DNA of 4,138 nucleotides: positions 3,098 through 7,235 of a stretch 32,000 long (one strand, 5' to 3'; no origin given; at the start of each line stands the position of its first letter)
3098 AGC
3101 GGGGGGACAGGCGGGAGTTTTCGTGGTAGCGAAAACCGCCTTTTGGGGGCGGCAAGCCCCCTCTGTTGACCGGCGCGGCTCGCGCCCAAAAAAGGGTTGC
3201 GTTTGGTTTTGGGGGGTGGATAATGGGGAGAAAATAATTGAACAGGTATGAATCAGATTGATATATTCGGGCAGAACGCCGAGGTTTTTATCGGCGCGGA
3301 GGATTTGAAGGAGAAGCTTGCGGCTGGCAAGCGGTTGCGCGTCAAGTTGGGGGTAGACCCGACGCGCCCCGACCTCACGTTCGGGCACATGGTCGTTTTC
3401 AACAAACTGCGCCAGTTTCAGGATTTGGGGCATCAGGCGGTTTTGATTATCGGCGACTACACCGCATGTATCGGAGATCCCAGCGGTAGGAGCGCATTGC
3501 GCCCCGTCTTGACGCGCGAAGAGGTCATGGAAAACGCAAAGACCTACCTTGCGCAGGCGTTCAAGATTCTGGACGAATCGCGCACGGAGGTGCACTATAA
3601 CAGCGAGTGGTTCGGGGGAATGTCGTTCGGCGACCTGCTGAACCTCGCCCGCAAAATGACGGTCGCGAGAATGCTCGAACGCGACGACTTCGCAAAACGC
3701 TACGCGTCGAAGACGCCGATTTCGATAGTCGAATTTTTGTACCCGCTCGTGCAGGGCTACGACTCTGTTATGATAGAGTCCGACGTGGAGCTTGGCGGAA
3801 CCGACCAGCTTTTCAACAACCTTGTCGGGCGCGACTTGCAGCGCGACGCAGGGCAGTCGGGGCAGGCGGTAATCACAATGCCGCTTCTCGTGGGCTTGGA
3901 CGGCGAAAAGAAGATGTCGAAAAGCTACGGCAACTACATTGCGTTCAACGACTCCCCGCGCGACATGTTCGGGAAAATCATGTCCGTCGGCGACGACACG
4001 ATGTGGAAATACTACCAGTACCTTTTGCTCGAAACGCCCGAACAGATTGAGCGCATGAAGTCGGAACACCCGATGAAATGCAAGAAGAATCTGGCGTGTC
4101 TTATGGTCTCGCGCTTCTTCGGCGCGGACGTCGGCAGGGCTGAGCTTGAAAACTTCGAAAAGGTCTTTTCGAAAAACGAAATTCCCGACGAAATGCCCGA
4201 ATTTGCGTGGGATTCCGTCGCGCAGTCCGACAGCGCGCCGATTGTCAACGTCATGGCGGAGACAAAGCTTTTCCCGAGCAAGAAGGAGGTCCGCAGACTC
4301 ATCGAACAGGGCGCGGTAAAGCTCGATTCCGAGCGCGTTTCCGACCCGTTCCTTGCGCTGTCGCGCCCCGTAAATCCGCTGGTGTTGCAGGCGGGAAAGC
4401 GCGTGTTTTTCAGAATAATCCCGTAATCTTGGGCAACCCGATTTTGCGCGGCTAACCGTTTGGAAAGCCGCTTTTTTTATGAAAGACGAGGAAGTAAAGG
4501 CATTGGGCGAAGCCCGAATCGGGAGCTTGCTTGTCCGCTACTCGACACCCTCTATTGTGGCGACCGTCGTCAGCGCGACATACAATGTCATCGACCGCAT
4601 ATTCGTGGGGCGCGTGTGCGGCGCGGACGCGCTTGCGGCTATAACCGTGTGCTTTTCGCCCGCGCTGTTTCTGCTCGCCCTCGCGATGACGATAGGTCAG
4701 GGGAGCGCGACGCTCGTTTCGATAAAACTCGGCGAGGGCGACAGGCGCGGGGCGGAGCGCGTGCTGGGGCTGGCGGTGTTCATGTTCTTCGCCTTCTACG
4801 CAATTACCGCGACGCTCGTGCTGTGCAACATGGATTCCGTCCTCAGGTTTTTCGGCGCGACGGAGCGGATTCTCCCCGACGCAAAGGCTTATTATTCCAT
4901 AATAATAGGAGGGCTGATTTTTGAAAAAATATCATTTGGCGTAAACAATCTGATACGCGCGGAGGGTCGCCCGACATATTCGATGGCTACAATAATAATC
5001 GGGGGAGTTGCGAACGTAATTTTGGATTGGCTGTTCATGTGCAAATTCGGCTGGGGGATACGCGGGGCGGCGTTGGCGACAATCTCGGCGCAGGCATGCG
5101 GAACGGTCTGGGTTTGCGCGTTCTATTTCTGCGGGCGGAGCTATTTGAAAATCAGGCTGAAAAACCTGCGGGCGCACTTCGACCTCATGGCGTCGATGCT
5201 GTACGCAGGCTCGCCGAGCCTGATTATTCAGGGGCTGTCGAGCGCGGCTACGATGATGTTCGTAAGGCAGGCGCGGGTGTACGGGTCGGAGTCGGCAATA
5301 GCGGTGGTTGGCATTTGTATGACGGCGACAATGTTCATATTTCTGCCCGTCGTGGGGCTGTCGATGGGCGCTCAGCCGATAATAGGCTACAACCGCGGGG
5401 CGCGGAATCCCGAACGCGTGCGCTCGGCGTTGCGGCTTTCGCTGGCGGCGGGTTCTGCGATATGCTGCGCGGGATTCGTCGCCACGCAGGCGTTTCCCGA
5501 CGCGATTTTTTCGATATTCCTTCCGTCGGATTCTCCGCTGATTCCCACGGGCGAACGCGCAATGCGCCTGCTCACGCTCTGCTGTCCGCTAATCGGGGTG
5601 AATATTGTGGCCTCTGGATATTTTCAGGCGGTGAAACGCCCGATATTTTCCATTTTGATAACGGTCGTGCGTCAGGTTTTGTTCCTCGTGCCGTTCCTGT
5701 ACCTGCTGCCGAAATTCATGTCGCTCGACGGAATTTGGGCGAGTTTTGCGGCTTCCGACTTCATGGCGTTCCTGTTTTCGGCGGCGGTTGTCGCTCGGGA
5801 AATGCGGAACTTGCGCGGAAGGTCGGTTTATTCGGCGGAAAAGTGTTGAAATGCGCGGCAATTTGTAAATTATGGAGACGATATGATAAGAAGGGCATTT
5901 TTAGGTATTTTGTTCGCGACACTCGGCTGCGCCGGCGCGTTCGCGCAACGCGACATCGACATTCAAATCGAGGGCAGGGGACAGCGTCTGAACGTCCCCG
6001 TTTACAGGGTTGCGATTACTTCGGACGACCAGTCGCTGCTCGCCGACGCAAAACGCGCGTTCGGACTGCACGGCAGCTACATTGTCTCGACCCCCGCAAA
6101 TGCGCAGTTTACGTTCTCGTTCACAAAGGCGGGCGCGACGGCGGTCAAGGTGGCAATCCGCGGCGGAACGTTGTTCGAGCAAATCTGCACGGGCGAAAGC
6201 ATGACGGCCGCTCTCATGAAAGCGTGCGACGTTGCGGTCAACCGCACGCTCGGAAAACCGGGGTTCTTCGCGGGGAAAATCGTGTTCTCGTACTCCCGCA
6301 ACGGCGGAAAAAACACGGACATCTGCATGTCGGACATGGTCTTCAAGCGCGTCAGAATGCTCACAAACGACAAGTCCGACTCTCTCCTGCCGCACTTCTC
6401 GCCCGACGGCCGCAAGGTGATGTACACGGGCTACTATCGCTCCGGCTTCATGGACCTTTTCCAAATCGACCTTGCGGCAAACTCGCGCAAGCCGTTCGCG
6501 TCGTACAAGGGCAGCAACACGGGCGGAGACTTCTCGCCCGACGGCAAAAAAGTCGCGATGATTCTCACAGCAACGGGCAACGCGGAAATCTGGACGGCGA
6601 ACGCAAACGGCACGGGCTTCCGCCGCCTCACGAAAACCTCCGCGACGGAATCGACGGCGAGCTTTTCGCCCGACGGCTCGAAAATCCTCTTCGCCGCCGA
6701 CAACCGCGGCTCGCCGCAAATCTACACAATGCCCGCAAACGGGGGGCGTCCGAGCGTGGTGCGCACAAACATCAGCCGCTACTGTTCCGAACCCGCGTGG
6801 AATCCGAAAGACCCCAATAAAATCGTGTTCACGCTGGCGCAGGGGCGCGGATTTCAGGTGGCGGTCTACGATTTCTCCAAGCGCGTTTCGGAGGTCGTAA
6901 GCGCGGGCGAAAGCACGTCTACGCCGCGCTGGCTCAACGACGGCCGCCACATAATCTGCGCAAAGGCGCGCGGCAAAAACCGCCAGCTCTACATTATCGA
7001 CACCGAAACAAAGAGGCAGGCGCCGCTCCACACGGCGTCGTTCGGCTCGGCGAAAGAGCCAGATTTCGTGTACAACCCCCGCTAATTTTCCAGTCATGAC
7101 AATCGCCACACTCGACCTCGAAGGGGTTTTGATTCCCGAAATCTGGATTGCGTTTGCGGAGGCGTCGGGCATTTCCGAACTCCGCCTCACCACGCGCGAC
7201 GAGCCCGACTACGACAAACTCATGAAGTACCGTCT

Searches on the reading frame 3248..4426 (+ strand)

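Call 64: search_protein_families(library=pfam, proteins=[window:3248-4426:+], max_evalue=0.00001)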
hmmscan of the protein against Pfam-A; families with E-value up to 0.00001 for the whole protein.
window:3248-4426:+ (392 aa): 3 families
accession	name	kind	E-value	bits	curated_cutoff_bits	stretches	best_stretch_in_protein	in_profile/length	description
PF00579.31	tRNA-synt_1b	-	1.5e-70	238.2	21.1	1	28-307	4-291/292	tRNA synthetases class I (W and Y)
PF01479.30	S4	-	1.2e-06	28.5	22.8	1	332-367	3-38/48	S4 domain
PF22421.1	SYY_C-terminal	-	6.2e-06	26.5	27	0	315-369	8-58/83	Tyrosine--tRNA ligase SYY-like C-terminal domain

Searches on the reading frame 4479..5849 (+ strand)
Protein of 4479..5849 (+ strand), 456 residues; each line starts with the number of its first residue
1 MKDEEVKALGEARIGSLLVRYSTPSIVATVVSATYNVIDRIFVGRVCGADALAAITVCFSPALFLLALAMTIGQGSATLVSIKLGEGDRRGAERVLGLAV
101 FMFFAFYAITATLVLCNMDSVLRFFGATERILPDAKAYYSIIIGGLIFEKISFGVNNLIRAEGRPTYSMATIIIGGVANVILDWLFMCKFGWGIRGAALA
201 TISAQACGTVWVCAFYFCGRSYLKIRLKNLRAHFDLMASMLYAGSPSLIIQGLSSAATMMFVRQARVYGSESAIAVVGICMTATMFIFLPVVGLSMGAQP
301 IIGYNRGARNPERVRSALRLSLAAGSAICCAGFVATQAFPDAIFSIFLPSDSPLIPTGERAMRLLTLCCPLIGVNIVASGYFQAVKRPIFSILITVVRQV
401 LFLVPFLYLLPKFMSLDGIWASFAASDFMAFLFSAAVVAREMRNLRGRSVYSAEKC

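Call 64: search_protein_families(library=pfam, proteins=[window:4479-5849:+], max_evalue=0.00001)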
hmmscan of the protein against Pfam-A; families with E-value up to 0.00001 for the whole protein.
window:4479-5849:+ (456 aa): 1 family
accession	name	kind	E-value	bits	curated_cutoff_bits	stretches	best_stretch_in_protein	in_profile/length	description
PF01554.23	MatE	-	1.7e-49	168.1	24.9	2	24-185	1-161/161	MatE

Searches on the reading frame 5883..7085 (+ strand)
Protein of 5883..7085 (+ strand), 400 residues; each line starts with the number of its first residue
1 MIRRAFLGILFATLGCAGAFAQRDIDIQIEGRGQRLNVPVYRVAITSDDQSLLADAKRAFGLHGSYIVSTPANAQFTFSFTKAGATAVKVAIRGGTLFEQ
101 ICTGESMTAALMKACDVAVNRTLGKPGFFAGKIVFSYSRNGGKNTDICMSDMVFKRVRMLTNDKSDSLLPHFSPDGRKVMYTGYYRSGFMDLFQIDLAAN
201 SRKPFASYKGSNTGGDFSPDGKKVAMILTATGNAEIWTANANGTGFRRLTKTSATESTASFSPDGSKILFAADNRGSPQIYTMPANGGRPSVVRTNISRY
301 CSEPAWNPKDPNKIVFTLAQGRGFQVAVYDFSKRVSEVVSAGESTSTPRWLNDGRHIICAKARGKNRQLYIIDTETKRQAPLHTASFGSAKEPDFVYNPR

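Call 64: search_protein_families(library=pfam, proteins=[window:5883-7085:+], max_evalue=0.00001)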
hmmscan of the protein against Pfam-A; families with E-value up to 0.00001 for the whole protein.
window:5883-7085:+ (400 aa): 1 family
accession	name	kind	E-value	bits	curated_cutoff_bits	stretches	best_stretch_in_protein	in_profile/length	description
PF07676.18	PD40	-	7.7e-21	74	20.9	1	247-281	2-37/38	WD40-like Beta Propeller Repeat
